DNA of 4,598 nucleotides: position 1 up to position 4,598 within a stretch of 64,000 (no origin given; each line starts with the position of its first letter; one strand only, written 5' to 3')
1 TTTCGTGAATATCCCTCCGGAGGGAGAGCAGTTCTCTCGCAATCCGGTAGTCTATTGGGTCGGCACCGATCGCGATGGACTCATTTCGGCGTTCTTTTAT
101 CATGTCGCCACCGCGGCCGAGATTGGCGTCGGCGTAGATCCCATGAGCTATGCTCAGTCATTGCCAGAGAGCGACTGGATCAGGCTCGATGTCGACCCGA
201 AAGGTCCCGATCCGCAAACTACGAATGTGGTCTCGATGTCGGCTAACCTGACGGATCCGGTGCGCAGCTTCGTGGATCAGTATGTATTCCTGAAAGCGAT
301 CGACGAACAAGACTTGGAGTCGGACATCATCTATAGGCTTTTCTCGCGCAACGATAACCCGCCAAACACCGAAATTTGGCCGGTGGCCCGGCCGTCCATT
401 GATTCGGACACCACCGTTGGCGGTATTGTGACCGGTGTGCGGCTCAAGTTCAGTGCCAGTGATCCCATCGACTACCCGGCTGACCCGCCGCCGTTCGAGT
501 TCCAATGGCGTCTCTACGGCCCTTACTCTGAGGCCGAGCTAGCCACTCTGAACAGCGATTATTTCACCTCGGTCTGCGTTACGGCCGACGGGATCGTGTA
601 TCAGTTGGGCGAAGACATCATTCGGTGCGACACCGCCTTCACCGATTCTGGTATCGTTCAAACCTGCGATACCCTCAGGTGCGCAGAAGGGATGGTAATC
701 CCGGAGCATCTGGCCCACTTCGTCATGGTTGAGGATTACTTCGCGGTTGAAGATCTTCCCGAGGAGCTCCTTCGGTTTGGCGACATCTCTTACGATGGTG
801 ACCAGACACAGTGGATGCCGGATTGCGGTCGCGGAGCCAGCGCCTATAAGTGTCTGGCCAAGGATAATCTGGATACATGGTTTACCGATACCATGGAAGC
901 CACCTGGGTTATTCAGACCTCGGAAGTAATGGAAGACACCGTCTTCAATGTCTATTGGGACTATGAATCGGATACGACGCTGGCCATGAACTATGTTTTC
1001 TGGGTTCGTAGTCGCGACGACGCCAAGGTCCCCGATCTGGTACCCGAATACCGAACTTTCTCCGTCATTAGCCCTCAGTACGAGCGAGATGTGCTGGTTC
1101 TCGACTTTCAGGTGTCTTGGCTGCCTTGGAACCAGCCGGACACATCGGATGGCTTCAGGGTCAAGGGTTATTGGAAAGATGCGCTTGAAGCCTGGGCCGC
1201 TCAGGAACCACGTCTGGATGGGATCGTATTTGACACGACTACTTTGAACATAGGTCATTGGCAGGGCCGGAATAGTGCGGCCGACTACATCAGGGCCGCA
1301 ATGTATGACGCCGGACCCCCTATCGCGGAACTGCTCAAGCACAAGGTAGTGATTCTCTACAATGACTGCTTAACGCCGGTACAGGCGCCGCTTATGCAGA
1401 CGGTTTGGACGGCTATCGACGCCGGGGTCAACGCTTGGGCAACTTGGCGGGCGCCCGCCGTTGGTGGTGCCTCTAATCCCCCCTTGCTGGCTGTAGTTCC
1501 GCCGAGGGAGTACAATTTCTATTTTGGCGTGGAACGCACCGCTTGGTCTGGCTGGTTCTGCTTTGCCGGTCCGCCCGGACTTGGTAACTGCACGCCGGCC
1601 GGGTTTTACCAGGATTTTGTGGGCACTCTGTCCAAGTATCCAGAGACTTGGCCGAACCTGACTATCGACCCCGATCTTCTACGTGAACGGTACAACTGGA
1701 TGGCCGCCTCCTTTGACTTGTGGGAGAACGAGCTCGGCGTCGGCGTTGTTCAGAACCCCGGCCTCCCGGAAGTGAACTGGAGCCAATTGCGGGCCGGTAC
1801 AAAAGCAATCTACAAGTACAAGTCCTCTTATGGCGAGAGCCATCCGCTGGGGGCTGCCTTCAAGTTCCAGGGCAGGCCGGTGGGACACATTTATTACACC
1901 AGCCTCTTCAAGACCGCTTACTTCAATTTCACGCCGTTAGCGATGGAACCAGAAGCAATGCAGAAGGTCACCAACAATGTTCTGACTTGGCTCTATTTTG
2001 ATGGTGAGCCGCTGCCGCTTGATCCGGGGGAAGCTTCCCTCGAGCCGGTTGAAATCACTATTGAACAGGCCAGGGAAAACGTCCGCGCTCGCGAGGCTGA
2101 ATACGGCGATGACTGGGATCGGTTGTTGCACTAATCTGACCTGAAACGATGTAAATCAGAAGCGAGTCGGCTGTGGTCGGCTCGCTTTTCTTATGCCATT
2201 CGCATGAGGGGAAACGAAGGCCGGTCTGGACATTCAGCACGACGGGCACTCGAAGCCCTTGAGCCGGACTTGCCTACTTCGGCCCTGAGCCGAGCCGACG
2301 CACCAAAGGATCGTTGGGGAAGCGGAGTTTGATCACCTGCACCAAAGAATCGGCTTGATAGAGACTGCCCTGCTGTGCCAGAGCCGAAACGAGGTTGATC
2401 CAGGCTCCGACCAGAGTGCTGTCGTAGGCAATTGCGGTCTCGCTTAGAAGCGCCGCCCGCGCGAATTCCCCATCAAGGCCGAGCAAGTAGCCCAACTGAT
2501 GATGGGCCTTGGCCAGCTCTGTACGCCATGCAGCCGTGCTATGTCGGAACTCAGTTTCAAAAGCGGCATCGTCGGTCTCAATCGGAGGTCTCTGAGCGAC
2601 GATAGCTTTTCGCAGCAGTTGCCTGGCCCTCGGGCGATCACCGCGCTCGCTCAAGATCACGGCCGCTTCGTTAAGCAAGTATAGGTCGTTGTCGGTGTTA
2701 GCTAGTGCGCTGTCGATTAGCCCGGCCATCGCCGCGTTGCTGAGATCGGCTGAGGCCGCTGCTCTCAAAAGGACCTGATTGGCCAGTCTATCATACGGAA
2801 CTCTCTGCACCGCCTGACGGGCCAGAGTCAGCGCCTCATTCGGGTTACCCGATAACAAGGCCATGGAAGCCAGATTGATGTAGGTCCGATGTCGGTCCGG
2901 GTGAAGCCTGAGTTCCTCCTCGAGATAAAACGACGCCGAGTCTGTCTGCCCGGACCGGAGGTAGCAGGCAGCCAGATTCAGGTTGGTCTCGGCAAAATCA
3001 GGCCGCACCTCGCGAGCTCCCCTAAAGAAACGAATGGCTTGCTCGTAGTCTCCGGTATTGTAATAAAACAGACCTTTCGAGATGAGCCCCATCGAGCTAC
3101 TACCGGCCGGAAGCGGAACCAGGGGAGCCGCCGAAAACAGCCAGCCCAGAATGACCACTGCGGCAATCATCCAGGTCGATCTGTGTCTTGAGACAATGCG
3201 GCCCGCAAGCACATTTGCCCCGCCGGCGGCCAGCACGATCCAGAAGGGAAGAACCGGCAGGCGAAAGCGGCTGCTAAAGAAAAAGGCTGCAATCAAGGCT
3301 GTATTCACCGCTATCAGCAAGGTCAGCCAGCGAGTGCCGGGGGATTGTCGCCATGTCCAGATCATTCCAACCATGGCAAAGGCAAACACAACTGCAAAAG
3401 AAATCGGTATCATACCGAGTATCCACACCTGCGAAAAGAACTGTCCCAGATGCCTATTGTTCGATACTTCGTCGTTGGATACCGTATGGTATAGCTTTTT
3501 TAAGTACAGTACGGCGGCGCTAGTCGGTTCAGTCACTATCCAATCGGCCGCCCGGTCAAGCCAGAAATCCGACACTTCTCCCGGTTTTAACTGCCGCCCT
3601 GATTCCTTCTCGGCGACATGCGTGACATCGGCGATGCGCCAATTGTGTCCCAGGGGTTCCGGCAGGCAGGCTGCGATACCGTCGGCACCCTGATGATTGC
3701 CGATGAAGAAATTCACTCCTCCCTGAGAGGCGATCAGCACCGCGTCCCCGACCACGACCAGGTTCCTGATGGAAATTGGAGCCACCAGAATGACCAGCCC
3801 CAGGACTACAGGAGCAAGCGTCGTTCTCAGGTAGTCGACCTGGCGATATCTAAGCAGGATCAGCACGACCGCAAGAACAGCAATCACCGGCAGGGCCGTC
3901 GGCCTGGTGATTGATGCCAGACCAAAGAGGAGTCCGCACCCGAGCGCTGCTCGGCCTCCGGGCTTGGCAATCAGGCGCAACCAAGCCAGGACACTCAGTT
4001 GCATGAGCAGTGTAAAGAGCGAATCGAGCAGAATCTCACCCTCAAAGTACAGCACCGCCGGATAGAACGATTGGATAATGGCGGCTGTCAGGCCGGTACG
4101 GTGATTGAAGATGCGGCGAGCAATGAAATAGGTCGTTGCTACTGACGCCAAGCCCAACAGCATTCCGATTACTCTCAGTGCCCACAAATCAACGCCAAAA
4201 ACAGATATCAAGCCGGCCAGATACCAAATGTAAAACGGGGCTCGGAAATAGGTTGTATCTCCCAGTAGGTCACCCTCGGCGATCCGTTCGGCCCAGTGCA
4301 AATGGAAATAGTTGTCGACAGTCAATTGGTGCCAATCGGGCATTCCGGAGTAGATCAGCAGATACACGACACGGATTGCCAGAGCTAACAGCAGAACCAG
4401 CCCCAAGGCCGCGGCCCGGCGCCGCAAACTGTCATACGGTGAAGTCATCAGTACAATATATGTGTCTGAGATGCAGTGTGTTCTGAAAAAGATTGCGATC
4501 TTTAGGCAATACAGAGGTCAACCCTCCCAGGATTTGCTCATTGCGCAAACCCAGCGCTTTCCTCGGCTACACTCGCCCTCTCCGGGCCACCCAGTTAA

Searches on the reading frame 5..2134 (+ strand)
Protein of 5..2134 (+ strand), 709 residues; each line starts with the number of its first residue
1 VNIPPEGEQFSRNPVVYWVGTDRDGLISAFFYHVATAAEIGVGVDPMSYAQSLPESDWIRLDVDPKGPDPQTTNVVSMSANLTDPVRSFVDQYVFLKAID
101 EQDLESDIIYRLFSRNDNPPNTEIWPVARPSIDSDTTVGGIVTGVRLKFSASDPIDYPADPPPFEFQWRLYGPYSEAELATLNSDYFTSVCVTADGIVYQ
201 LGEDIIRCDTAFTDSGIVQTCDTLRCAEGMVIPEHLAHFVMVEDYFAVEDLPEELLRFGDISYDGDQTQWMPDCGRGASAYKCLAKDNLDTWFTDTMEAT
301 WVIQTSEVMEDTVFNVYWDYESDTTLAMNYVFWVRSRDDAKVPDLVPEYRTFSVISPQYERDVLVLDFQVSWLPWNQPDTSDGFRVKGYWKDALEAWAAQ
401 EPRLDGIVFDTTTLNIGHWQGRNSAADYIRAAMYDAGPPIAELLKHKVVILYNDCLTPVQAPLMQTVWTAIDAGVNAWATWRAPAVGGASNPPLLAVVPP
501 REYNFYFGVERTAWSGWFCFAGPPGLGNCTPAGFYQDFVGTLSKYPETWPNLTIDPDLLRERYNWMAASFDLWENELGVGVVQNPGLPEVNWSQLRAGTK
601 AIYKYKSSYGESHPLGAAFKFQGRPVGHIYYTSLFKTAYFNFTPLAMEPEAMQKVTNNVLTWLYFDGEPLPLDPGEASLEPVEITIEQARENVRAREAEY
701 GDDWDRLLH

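Call 47: search_protein_families(library=pfam, proteins=[window:5-2134:+], max_evalue=0.00001)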
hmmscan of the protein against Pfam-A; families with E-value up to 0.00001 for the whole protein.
window:5-2134:+ (709 aa): 0 families

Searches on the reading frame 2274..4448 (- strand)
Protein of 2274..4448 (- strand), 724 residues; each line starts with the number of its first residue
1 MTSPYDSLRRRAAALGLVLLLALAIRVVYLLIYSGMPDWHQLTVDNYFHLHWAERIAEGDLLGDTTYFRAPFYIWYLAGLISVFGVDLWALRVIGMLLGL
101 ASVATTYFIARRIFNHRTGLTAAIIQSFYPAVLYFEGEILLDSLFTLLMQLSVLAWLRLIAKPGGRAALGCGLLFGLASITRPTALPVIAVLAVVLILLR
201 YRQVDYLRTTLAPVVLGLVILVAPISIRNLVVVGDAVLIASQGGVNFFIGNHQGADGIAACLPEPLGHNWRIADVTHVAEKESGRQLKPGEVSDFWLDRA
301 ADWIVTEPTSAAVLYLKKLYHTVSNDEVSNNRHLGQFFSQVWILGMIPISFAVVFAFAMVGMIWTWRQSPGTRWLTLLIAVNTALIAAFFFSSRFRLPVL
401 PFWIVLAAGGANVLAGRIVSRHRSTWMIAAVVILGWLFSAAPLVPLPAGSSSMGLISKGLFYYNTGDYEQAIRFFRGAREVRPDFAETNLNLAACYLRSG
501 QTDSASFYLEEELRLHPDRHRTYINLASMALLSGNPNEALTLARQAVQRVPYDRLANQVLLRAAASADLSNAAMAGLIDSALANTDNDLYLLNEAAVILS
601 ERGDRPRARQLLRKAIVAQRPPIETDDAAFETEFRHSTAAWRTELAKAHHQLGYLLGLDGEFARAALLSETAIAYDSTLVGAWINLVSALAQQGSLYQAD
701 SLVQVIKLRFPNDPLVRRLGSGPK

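Call 47: search_protein_families(library=pfam, proteins=[window:2274-4448:-], max_evalue=0.00001)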
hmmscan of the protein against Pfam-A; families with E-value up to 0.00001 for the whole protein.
window:2274-4448:- (724 aa): 12 families
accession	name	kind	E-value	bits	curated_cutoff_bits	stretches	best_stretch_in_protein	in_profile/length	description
PF14559.12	TPR_19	-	5.8e-17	62.2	25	1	466-518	5-57/68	Tetratricopeptide repeat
PF13231.12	PMT_2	-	2.2e-16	60.9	26.1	1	70-223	3-155/160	Dolichyl-phosphate-mannose-protein mannosyltransferase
PF07719.23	TPR_2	-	5e-15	54.7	27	0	456-484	5-33/34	Tetratricopeptide repeat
PF13428.12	TPR_14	-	1.9e-13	50.1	23.5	0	489-528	4-43/44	Tetratricopeptide repeat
PF13424.12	TPR_12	-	1.9e-10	41.2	30.1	1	458-515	9-74/77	Tetratricopeptide repeat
PF00515.34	TPR_1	-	3.9e-10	39.6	27.8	0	456-485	5-34/34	Tetratricopeptide repeat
PF13181.12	TPR_8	-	6.5e-10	38.8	25.7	0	457-484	6-33/34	Tetratricopeptide repeat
PF13431.12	TPR_17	-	1.1e-08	35.1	24.4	0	482-505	9-32/34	Tetratricopeptide repeat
PF13374.12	TPR_10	-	1.2e-07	31.9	27.5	0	522-549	4-31/42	Tetratricopeptide repeat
PF13176.12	TPR_7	-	5.2e-07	29.7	27.9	0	457-477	4-24/36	Tetratricopeptide repeat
PF07721.20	TPR_4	-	1.6e-06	28.6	27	0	521-545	2-26/26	Tetratricopeptide repeat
PF13432.12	TPR_16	-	2.6e-06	28.2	32.7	0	496-553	7-64/65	Tetratricopeptide repeat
